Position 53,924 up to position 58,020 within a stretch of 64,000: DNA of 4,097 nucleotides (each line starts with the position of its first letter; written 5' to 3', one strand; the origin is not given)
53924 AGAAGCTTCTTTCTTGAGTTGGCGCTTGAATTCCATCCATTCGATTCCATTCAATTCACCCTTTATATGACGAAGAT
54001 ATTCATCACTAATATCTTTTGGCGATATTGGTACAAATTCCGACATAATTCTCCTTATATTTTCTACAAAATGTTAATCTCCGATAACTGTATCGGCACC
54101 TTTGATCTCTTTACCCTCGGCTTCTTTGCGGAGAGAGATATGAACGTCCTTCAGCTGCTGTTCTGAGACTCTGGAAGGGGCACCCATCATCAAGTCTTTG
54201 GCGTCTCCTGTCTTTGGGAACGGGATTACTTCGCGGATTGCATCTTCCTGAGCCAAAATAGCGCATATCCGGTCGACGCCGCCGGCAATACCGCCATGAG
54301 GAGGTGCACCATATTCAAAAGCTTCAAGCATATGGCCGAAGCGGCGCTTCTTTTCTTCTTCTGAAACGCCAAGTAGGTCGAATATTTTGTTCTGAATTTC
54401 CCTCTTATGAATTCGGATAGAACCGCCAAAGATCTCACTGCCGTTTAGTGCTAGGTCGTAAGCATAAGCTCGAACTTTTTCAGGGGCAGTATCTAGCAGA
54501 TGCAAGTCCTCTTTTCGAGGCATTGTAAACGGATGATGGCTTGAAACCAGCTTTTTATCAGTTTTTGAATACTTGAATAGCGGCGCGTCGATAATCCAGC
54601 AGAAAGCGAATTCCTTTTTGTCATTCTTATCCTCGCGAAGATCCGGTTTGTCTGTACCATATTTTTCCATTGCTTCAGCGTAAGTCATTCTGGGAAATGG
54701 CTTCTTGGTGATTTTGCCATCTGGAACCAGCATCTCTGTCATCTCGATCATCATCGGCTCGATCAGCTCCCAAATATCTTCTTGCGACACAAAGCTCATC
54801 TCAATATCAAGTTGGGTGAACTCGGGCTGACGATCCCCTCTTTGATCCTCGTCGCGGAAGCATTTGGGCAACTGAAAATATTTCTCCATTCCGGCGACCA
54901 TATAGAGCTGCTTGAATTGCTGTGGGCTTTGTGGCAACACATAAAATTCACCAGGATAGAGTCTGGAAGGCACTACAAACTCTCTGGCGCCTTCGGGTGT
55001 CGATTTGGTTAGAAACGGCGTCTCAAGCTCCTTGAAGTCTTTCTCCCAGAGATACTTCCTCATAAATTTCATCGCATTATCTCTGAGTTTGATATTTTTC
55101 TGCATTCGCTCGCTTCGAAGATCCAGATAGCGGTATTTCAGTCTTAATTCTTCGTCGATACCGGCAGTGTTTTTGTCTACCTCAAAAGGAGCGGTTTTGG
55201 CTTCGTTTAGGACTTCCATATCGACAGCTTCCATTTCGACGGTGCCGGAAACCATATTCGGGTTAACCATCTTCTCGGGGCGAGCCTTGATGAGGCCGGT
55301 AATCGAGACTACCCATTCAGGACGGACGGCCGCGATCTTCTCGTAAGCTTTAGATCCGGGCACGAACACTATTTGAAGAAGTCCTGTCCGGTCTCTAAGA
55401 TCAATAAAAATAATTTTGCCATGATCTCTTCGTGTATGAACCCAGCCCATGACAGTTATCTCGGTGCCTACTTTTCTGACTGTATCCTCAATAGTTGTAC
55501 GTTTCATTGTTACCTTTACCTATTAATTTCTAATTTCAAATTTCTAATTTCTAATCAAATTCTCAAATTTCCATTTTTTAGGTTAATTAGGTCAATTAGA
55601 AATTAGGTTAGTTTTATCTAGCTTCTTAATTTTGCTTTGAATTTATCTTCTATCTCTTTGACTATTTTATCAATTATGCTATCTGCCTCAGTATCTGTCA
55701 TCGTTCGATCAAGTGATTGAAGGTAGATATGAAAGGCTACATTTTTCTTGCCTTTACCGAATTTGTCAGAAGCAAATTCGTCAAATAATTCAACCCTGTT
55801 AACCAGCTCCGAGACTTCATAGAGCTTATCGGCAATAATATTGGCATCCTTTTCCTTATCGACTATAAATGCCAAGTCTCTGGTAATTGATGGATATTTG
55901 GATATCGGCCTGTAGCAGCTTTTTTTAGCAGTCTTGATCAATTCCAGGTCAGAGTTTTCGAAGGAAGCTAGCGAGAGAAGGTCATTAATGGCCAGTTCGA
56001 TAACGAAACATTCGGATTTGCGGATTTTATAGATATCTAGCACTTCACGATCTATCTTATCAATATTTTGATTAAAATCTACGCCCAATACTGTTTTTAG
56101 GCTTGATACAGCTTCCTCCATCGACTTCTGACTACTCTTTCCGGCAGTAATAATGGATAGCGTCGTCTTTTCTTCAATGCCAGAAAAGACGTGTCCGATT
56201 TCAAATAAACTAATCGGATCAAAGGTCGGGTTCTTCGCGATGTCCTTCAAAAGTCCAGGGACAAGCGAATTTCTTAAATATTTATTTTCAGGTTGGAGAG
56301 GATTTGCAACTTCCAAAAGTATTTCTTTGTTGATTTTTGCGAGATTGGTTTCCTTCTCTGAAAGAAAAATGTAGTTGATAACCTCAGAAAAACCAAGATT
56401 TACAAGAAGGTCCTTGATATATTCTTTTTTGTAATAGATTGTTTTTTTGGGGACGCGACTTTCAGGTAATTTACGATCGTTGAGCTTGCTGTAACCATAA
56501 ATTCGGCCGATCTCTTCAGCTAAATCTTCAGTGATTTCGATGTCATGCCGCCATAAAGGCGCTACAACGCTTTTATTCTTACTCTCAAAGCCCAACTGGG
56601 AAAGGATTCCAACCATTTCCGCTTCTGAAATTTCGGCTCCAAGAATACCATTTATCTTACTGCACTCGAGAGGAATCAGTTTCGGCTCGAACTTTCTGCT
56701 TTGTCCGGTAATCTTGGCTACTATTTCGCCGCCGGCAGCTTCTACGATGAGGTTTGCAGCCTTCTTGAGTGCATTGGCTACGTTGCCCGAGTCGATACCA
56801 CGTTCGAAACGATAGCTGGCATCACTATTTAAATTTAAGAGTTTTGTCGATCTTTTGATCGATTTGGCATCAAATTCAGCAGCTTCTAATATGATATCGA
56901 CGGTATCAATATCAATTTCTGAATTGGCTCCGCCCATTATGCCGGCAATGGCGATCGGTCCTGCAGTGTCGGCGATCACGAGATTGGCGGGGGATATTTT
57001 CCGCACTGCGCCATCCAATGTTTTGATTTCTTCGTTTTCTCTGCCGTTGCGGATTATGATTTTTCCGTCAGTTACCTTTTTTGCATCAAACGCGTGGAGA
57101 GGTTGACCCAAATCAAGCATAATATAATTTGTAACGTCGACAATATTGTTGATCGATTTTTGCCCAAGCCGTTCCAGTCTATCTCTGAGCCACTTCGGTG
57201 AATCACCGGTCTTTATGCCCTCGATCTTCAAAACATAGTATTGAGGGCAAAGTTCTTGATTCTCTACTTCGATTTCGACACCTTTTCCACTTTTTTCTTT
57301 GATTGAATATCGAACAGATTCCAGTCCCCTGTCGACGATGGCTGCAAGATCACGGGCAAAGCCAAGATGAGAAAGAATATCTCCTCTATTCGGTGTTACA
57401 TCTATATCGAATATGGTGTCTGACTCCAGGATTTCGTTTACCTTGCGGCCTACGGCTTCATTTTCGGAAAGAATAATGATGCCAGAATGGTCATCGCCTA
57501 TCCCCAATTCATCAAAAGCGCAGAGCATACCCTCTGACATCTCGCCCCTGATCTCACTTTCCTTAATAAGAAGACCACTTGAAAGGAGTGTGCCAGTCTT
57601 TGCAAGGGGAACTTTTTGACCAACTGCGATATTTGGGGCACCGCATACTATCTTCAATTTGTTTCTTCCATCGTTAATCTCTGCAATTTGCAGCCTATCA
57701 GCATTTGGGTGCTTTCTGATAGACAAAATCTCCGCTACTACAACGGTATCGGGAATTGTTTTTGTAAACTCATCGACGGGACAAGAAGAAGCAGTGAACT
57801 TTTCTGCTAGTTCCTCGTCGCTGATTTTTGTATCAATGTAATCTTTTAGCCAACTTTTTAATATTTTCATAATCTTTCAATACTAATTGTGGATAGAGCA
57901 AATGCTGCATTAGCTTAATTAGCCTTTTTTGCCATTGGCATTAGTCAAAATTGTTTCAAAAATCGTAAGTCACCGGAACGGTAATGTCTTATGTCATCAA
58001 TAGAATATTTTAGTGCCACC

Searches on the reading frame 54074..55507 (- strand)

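Call 73: search_protein_families(library=pfam, proteins=[window:54074-55507:-], max_evalue=0.0001)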
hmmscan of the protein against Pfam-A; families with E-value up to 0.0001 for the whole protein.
window:54074-55507:- (477 aa): 2 families
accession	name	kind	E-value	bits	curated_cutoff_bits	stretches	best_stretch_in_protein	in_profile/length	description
PF00152.25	tRNA-synt_2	-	1.2e-116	389.5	25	1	118-433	1-307/308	tRNA synthetases class II (D, K and N)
PF01336.31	tRNA_anti-codon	-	1.1e-16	60.9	27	1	17-99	1-74/75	OB-fold nucleic acid binding domain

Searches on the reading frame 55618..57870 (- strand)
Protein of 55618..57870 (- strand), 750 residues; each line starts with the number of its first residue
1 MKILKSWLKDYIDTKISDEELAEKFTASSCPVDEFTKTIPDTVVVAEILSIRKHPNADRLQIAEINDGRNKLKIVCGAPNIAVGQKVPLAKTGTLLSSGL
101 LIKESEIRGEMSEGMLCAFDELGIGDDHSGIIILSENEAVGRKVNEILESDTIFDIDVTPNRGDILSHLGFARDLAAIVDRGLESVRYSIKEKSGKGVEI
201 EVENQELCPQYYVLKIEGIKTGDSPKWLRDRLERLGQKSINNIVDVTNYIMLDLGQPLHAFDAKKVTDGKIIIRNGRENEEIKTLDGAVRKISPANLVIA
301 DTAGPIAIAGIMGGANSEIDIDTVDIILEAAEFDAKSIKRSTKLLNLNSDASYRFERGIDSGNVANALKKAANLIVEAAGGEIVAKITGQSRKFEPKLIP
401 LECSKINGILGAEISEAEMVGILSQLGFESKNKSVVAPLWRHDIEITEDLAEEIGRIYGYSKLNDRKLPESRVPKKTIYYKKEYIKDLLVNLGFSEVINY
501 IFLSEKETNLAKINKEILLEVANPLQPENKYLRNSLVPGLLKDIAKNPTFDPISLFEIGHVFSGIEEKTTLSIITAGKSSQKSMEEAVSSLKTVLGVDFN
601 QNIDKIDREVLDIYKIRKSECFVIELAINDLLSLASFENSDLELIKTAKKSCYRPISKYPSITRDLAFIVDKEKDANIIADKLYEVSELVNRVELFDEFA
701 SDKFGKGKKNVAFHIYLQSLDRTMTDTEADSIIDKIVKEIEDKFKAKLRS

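Call 73: search_protein_families(library=pfam, proteins=[window:55618-57870:-], max_evalue=0.0001)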
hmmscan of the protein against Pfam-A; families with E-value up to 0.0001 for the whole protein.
window:55618-57870:- (750 aa): 5 families
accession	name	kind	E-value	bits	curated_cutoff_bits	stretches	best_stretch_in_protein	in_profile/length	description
PF03483.22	B3_4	-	8.4e-64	214.8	29.3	1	208-380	2-174/174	B3/4 domain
PF03147.19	FDX-ACB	-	1.2e-23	83.7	31.1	1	657-749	1-94/94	Ferredoxin-fold anticodon binding domain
PF03484.21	B5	-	5.1e-20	71.9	28.6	1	399-460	1-67/67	tRNA synthetase B5 domain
PF17759.6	tRNA_synthFbeta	-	8.1e-19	68.4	22.4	1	477-587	17-137/214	Phenylalanyl tRNA synthetase beta chain CLM domain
PF01588.26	tRNA_bind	-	7.8e-18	64.8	27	1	43-139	1-92/96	Putative tRNA binding domain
